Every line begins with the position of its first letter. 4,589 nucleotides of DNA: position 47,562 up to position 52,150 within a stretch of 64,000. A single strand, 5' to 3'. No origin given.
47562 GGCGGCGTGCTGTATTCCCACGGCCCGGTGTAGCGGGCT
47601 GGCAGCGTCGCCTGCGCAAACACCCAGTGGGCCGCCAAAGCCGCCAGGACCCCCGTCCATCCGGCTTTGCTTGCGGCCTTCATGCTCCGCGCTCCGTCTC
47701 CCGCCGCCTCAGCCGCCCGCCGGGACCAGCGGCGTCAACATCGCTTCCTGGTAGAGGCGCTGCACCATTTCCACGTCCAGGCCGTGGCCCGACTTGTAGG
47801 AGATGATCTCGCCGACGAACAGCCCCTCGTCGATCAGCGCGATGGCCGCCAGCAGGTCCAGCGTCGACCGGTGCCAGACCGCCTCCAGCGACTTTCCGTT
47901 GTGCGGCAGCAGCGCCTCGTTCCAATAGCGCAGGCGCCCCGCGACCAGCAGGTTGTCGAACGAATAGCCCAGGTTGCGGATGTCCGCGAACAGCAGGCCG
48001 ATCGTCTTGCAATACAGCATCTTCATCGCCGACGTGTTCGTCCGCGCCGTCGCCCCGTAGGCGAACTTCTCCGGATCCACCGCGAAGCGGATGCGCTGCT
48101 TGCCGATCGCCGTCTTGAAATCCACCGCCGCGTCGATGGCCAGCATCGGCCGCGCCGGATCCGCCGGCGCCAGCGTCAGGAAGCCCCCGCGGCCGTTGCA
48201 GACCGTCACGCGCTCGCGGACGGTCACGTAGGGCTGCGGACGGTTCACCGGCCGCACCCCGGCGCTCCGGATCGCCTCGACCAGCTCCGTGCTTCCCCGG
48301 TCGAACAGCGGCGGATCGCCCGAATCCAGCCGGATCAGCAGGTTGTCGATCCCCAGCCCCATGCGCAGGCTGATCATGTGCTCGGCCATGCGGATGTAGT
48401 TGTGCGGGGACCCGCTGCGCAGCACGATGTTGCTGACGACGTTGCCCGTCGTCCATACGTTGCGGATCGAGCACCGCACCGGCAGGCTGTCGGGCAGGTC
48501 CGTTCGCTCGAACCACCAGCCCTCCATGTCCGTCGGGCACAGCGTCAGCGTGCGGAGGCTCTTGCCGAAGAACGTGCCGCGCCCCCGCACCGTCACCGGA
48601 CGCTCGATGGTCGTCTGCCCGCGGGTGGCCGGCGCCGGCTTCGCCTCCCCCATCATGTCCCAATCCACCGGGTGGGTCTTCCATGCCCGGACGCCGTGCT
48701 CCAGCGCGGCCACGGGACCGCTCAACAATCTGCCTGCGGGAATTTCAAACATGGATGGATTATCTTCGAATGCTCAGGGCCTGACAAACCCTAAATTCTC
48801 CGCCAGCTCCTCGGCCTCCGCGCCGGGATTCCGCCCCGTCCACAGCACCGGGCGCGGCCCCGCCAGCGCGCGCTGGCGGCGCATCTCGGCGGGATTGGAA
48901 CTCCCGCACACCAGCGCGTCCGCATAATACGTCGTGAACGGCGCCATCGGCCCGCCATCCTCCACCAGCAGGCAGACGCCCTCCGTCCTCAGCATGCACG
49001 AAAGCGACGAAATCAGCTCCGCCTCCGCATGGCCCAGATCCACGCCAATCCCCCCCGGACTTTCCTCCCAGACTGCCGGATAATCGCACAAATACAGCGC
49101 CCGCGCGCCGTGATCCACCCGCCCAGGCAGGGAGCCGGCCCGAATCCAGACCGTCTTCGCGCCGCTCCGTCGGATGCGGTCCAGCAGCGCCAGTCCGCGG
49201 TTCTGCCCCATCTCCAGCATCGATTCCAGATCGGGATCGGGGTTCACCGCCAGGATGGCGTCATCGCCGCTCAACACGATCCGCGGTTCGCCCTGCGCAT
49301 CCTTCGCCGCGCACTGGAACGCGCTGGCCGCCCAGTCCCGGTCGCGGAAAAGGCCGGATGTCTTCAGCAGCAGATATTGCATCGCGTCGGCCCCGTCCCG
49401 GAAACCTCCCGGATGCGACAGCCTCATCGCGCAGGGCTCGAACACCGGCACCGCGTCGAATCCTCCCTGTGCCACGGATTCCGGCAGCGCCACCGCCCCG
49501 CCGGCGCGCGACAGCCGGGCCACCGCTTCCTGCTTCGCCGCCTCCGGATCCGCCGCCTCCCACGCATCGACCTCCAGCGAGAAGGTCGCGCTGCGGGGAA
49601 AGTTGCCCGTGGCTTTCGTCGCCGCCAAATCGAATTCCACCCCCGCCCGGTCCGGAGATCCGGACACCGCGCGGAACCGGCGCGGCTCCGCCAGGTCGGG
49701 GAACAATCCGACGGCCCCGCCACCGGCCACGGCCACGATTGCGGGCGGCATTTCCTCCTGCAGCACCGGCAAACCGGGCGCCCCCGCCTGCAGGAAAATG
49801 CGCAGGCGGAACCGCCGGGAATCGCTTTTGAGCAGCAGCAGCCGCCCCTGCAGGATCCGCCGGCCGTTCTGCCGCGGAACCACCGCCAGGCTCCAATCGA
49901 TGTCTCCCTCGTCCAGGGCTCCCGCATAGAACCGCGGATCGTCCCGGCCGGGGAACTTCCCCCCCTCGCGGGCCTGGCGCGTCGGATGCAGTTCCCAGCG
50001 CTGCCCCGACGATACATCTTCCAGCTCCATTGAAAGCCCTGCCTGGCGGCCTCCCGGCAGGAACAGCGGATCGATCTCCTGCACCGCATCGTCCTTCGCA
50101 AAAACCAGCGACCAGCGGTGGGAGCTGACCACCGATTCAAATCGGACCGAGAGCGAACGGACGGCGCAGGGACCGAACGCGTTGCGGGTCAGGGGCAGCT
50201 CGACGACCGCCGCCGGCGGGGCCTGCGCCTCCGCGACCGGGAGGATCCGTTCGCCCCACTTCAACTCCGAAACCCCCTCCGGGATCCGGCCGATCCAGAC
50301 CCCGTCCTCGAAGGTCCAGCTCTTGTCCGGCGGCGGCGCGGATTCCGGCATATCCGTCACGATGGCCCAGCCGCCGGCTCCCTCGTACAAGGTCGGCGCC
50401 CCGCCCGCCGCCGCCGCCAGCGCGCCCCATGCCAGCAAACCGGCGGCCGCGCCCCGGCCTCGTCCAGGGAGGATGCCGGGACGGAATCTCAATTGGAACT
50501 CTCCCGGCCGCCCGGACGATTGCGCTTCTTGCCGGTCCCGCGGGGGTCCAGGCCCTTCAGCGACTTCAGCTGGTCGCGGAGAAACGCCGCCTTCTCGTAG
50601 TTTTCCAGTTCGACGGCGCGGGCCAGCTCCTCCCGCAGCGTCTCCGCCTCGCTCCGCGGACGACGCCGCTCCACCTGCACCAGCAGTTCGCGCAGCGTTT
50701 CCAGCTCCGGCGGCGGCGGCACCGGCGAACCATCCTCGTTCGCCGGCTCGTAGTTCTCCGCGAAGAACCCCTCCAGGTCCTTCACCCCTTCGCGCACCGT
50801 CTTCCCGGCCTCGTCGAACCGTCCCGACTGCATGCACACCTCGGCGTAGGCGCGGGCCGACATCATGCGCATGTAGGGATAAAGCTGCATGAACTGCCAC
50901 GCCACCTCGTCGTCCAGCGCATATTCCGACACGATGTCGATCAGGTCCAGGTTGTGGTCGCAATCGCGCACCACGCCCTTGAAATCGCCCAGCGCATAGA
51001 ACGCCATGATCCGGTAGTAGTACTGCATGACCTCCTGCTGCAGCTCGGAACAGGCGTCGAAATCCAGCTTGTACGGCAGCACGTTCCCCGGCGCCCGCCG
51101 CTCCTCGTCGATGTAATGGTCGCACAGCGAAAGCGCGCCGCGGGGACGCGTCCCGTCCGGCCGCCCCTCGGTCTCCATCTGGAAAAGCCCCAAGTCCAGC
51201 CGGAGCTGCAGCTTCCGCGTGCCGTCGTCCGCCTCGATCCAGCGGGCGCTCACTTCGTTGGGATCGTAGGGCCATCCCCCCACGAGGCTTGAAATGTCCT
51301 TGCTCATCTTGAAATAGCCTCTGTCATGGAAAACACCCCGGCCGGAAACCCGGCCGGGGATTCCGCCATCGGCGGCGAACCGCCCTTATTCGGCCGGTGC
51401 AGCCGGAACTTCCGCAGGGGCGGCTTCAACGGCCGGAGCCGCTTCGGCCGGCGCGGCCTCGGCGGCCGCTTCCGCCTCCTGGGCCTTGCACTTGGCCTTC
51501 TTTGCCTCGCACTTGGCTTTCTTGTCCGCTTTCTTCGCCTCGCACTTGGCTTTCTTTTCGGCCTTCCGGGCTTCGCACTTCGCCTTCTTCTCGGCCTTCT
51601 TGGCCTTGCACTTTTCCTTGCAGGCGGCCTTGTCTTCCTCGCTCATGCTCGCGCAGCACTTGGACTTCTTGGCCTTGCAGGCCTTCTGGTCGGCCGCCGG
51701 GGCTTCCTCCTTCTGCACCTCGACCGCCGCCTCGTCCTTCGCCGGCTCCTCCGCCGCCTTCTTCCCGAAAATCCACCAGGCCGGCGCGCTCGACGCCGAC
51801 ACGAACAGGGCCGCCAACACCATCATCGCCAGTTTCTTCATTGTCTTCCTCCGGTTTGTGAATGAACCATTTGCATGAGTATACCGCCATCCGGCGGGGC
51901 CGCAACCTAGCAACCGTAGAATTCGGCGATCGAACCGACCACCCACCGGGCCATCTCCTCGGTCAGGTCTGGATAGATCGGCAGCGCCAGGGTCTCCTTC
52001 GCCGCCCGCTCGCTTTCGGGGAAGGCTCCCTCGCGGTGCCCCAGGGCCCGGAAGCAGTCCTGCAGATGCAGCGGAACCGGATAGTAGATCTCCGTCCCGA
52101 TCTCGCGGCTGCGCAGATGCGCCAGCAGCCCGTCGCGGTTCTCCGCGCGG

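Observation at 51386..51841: Monocistronic, strongly signalled small secreted protein made of Lys/Ala/Cys decapeptide repeats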

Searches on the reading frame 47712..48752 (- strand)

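Call 35: search_protein_families(library=ncbifam, proteins=[window:47712-48752:-], max_evalue=0.01)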
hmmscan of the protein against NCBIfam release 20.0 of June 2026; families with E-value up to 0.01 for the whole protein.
window:47712-48752:- (347 aa): 3 families
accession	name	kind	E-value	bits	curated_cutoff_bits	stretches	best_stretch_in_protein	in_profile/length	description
TIGR00325.1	lpxC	equivalog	8.2e-27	94.3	187.25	1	46-336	3-274/297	UDP-3-O-acyl-N-acetylglucosamine deacetylase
NF009667.0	PRK13188.1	equivalog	4.8e-25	88.2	465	1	45-238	4-190/464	bifunctional UDP-3-O-[3-hydroxymyristoyl] N-acetylglucosamine deacetylase/3-hydroxyacyl-ACP dehydratase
NF009666.0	PRK13187.1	equivalog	4.6e-13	49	423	1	39-336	4-293/305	UDP-3-O-acyl N-acetylglycosamine deacetylase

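Call 43: search_protein_families(library=pfam, proteins=[window:47712-48752:-], max_evalue=0.001)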
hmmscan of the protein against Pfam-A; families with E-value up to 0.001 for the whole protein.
window:47712-48752:- (347 aa): 1 family
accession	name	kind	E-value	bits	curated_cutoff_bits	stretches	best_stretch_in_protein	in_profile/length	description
PF03331.19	LpxC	-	3.2e-36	125.7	27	1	46-334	1-267/268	UDP-3-O-acyl N-acetylglycosamine deacetylase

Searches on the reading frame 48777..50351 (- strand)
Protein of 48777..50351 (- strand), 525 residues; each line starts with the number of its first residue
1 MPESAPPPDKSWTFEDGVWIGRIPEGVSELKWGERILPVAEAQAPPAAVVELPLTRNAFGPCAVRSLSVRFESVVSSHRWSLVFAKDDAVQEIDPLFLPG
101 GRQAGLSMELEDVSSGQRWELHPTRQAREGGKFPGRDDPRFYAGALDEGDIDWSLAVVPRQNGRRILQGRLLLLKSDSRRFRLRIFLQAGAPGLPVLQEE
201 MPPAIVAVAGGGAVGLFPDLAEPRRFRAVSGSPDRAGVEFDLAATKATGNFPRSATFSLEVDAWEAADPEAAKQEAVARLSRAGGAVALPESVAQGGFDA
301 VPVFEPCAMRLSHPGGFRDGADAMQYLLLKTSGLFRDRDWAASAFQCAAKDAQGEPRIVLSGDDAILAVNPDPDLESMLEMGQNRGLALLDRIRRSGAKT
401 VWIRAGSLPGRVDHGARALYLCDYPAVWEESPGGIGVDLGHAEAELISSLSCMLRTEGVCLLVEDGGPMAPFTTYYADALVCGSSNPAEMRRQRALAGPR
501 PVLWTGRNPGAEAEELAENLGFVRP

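Call 35: search_protein_families(library=ncbifam, proteins=[window:48777-50351:-], max_evalue=0.01)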
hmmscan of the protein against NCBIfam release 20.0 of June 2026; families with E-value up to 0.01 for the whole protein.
window:48777-50351:- (525 aa): 0 families

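Call 43: search_protein_families(library=pfam, proteins=[window:48777-50351:-], max_evalue=0.001)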
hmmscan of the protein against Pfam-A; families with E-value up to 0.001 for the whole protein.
window:48777-50351:- (525 aa): 0 families

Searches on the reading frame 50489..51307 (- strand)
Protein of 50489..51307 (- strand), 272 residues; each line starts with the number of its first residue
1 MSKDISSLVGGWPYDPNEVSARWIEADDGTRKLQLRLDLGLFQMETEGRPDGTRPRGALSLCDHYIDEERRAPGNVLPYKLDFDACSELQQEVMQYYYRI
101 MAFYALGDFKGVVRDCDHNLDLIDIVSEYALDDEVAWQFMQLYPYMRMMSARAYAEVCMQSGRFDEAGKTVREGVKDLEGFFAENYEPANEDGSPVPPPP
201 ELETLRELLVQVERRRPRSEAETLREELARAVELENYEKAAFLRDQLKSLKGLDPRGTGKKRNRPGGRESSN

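Call 8: search_protein_families(library=pfam, proteins=[window:50489-51307:-], max_evalue=0.1)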
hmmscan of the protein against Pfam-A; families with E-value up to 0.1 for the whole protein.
window:50489-51307:- (272 aa): 2 families
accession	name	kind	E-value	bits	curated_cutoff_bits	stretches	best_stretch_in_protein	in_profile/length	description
PF02151.25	UVR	-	4.9e-09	36.1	21.5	1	220-251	3-34/36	UvrB/uvrC motif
PF13428.12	TPR_14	-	0.027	15.6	23.5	0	152-176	5-29/44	Tetratricopeptide repeat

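Call 22: find_related_loci(query=window:50492-51307:-, collection=genome_contigs, flank=6000)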
Query window:50492-51307:- (272 aa) in genome_contigs; peptide patterns used: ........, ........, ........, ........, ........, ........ (x = any residue, [..] = any of these).
99 stretches matched a pattern; 32 encode a relative of the query (tblastn E <= 1e-3); 31 distinct loci.
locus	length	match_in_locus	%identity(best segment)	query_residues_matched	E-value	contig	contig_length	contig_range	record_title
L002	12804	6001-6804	87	1-269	3e-153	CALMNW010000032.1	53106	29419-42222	MAG TPA_asm: uncultured Verrucomicrobia bacterium isolate SRR8859111_bin.86_CONCOCT_v1.1_MAG genome assembly, contig: ER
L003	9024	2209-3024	83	1-272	2e-152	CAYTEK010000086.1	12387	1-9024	MAG TPA_asm: uncultured Verrucomicrobiota bacterium isolate SRP167436_co1_5 genome assembly, contig: NODE_8484_length_12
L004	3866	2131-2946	86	1-272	3e-156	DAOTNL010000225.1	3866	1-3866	MAG TPA_asm: Kiritimatiellia bacterium isolate AMR_MDS_2896 NODE_18883_length_3866_cov_5.350827, whole genome shotgun se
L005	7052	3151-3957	84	1-269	2e-151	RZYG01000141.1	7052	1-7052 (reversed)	MAG: Spartobacteria bacterium isolate INTA.AUR.007 contig-100_5582, whole genome shotgun sequence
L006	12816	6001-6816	85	1-272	8e-149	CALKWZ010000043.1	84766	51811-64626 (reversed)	MAG TPA_asm: uncultured Verrucomicrobia bacterium isolate SRR3330206_bin.99_CONCOCT_v1.1_MAG genome assembly, contig: ER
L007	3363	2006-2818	83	1-272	4e-154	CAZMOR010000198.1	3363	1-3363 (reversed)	MAG TPA_asm: uncultured Verrucomicrobiota bacterium isolate binchicken_co229_56 genome assembly, contig: k141_511652, wh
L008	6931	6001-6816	78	1-272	7e-148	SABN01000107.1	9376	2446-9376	MAG: Opitutia bacterium isolate INTA.CYC.094 contig-100_6633, whole genome shotgun sequence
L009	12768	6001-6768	85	1-256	9e-143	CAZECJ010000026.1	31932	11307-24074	MAG TPA_asm: uncultured Verrucomicrobiota bacterium isolate SRP192927_co1_293 genome assembly, contig: NODE_2350_length_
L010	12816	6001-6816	77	1-272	4e-142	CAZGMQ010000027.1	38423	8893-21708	MAG TPA_asm: uncultured Verrucomicrobiota bacterium isolate binchicken_co181_152 genome assembly, contig: NODE_1301_leng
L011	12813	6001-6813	75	1-272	6e-140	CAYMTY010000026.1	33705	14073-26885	MAG TPA_asm: uncultured Verrucomicrobiota bacterium isolate SRP192927_co4_543 genome assembly, contig: NODE_1981_length_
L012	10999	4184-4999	74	1-272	1e-138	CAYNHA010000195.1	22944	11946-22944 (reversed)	MAG TPA_asm: uncultured Verrucomicrobiota bacterium isolate binchicken_co229_252 genome assembly, contig: k141_1982031,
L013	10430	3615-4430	74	1-272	4e-138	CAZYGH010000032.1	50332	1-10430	MAG TPA_asm: uncultured Verrucomicrobiota bacterium isolate binchicken_co309_146 genome assembly, contig: NODE_364_lengt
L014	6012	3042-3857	74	1-272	3e-137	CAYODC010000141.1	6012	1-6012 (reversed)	MAG TPA_asm: uncultured Verrucomicrobiota bacterium isolate SRP294416_co1_711 genome assembly, contig: NODE_31482_length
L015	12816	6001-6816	75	1-272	4e-133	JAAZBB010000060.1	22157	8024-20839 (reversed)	MAG: Lentisphaerae bacterium isolate AS06rmzACSIP_509 277661_AS06, whole genome shotgun sequence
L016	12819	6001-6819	72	1-272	1e-131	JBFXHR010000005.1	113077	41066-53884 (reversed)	MAG: Kiritimatiellia bacterium isolate CA_2019_TPIn_191 NODE_615_length_113077_cov_6.253599_TPIn, whole genome shotgun s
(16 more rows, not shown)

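Call 35: search_protein_families(library=ncbifam, proteins=[window:50492-51307:-], max_evalue=0.01)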
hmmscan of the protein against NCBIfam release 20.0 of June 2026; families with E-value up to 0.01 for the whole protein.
window:50492-51307:- (272 aa): 1 family
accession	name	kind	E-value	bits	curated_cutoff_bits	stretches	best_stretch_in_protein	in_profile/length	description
NF053706.1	PrRKinActvMcsABac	equivalog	0.0016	18.3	210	1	218-251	138-171/182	protein-arginine kinase activator protein McsA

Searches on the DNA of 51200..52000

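Call 51: search_rna_families(source=window, start=51200, end=52000, threshold=evalue, max_evalue=1)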
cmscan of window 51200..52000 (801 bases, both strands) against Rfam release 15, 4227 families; matches with E-value up to 1: 6.
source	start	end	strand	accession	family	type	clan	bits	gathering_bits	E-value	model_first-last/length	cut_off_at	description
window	51337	51402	+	RF03132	L17-Actino-Proteobacteria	Cis-reg; leader;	-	27.7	34.9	0.11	1-56/56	no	L17-Actino-Proteobacteria ribosomal protein leader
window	51335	51411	-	RF00627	P15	Gene;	-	23.9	70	0.011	1-119/119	no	Pseudomonas sRNA P15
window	51332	51486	-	RF01754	radC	Cis-reg;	-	20.8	40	0.1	1-149/149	no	radC RNA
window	51336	51359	+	RF00627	P15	Gene;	-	20.6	70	0.068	95-118/119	no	Pseudomonas sRNA P15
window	51327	51436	-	RF02230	sX11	Gene; sRNA;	-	20.2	70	0.23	1-138/138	no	Proteobacterial sRNA sX11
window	51325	51430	-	RF01453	RCNMV_TE_DR1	Cis-reg;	-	16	80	0.57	1-138/138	no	3'TE-DR1 translation enhancer element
